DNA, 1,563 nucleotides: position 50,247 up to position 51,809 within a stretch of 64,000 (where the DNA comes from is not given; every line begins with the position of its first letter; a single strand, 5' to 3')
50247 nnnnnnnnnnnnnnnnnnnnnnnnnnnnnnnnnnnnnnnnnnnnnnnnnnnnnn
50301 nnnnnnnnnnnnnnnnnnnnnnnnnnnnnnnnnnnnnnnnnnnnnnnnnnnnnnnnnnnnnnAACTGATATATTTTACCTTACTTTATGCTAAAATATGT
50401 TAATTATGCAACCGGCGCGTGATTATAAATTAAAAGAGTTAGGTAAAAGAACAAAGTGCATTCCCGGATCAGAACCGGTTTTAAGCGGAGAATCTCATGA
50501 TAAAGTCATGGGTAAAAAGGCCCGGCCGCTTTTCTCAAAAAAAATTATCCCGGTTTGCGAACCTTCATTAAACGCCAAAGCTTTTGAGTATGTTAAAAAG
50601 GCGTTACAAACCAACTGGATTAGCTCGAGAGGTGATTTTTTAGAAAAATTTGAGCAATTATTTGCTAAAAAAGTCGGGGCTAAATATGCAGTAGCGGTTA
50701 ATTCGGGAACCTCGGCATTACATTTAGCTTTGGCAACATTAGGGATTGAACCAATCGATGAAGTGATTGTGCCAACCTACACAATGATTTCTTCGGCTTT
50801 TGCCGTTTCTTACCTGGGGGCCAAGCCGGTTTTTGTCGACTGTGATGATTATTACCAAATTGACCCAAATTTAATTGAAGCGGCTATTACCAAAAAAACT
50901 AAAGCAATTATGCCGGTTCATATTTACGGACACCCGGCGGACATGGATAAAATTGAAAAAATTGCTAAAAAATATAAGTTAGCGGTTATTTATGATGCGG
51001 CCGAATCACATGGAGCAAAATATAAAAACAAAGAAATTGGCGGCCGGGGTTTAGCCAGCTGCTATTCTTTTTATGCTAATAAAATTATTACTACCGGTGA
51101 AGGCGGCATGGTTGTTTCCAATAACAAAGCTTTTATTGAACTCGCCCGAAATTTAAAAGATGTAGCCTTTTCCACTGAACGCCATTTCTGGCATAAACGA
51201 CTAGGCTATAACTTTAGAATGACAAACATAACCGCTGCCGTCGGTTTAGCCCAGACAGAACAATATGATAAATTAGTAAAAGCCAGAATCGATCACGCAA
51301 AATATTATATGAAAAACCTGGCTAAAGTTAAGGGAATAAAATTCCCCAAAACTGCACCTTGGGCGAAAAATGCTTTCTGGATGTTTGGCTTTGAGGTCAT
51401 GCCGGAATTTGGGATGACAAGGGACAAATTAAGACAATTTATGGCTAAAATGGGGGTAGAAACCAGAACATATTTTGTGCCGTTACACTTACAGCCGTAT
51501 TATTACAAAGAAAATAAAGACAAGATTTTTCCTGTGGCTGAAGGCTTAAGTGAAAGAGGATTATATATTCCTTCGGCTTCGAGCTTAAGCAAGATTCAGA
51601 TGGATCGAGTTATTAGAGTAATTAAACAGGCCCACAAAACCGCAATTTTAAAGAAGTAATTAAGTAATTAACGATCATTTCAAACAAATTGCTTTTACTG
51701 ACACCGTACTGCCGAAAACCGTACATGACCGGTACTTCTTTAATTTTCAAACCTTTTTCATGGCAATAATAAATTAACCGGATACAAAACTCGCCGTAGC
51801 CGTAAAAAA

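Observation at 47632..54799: Duplicated ArnB/ArnC/ArnT-like triads: aminotransferase + polyprenyl-P-sugar synthase + dedicated GT-C, twice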

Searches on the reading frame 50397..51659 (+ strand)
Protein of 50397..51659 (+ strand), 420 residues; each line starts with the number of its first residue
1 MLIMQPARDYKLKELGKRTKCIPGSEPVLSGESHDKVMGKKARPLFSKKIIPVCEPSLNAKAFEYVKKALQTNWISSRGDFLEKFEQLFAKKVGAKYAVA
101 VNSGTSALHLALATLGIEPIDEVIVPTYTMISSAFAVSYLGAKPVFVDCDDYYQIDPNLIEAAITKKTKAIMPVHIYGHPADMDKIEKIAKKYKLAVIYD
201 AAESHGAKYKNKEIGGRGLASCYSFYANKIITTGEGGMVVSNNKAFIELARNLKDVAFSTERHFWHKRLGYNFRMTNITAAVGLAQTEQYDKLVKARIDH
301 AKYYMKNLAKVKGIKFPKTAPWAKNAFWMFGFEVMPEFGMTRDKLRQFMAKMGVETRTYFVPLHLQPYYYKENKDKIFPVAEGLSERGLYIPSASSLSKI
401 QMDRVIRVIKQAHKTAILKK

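Call 3: search_protein_families(library=pfam, proteins=[window:50397-51659:+], max_evalue=0.01)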
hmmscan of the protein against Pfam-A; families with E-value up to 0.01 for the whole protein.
window:50397-51659:+ (420 aa): 5 families
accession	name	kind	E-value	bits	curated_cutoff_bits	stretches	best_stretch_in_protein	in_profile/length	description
PF01041.23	DegT_DnrJ_EryC1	-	6.8e-117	391.1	19.8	1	58-409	3-359/360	DegT/DnrJ/EryC1/StrS aminotransferase family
PF01212.27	Beta_elim_lyase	-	3.3e-09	36.9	27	1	83-315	35-272/288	Beta-eliminating lyase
PF00155.27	Aminotran_1_2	-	1.4e-08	34.8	19.7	1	72-202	34-187/361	Aminotransferase class I and II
PF01053.26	Cys_Met_Meta_PP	-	3.8e-06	26.1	27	1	84-202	56-175/381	Cys/Met metabolism PLP-dependent enzyme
PF00266.25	Aminotran_5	-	1.7e-05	24.4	21.5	1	82-206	45-181/371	Aminotransferase class-V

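Call 10: search_protein_families(library=ncbifam, proteins=[window:50397-51659:+], max_evalue=0.01)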
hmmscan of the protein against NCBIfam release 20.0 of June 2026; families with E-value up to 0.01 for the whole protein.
window:50397-51659:+ (420 aa): 33 families (the best 25 are shown)
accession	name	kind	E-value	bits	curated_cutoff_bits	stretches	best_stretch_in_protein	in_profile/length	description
TIGR04181.1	NHT_00031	hypoth_equivalog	5e-99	331.6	420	1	51-394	1-359/359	LegC family aminotransferase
TIGR03588.1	PseC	equivalog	2.6e-78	263.6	423.5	1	51-411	2-378/380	UDP-4-amino-4,6-dideoxy-N-acetyl-beta-L-altrosamine transaminase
NF008658.2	PRK11658.1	equivalog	2.3e-69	233.9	631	1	48-412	2-376/379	UDP-4-amino-4-deoxy-L-arabinose aminotransferase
NF008687.0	PRK11706.1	equivalog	1.6e-68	231.2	375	1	51-412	2-373/375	dTDP-4-amino-4,6-dideoxygalactose transaminase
TIGR04427.1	PLP_DesI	equivalog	4e-64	217.1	650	1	60-412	32-382/390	dTDP-4-dehydro-6-deoxyglucose aminotransferase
TIGR02379.1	ECA_wecE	subfamily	2.3e-57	194.5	434.85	1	50-412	1-374/376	dTDP-4-amino-4,6-dideoxy-D-glucose transaminase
NF011936.0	PRK15407.1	equivalog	9e-53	179.5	423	2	47-255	33-249/440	lipopolysaccharide biosynthesis protein RfbH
NF004621.0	PRK05957.1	equivalog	2.3e-10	39.7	498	1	94-200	87-199/389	pyridoxal phosphate-dependent aminotransferase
NF005816.0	PRK07682.1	equivalog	3.4e-09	35.8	620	1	97-201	91-203/390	aminotransferase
NF004975.0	PRK06348.1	equivalog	7.3e-08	31.8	549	1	61-201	50-202/384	pyridoxal phosphate-dependent aminotransferase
NF004770.0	PRK06108.1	subfamily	3.4e-07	29.4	422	1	84-172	85-175/396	pyridoxal phosphate-dependent aminotransferase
NF005744.0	PRK07568.1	subfamily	2.3e-06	26.7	389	1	85-201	75-202/398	pyridoxal phosphate-dependent aminotransferase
NF041364.1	GntC_guanitoxin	equivalog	2.8e-06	26.5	415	1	91-201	56-174/356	guanitoxin biosynthesis PLP-dependent (S)-gamma-hydroxy-L-arginine cyclodehydratase GntC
NF005817.0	PRK07683.1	equivalog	4.9e-06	25.5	575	1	99-189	93-186/387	aminotransferase A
NF041091.1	asp_aminotase_Arch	equivalog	5.1e-06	25.6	550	1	91-200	83-199/376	aspartate aminotransferase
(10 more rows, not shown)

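Call 36: search_solved_structures(query=window:50397-51659:+, max_evalue=1e-30)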
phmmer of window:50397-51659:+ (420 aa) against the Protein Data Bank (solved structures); distinct sequences matched with E-value up to 1e-30: 47.
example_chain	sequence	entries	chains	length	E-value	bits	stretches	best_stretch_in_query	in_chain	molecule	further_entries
3bn1_A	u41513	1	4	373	1.6e-85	290.9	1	51-411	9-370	Perosamine synthetase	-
3dr7_A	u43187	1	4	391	1.7e-85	290.8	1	51-411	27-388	Putative perosamine synthetase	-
3dr4_A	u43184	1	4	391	1.2e-84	288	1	51-411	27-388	Putative perosamine synthetase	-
7b0m_AAA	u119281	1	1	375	1.4e-73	251.5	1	55-399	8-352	Sugar aminotransferase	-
7b0d_A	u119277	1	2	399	1.1e-61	212.4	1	64-405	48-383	Glutamine--scyllo-inositol transaminase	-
3frk_A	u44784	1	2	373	7.5e-61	209.6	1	69-407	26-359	QdtB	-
2oga_A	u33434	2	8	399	1.5e-58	202.1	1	79-411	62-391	Transaminase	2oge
1mdo_A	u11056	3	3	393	1e-56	196.1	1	49-411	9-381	ArnB aminotransferase | UDP-4-amino-4-deoxy-L-arabinose--oxoglutarate aminotransferase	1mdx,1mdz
1o61_A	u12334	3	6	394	3.3e-56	194.3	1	55-307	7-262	aminotransferase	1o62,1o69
4oca_A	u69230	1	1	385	7e-56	193.3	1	49-411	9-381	UDP-4-amino-4-deoxy-L-arabinose--oxoglutarate aminotransferase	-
4ztc_A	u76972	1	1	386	2.9e-55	191.2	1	55-307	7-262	Aminotransferase homolog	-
8sng_A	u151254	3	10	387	1.9e-52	181.9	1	50-411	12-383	UDP-4-amino-4-deoxy-L-arabinose--oxoglutarate aminotransferase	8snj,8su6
7n63_A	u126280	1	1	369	2.8e-49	171.5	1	66-408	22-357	Putative aminotransferase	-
8gyh_B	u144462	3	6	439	3.4e-48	168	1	83-341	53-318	DegT/DnrJ/EryC1/StrS family aminotransferase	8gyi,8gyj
3nu7_A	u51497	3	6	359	1.2e-46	162.8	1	82-389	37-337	Aminotransferase WbpE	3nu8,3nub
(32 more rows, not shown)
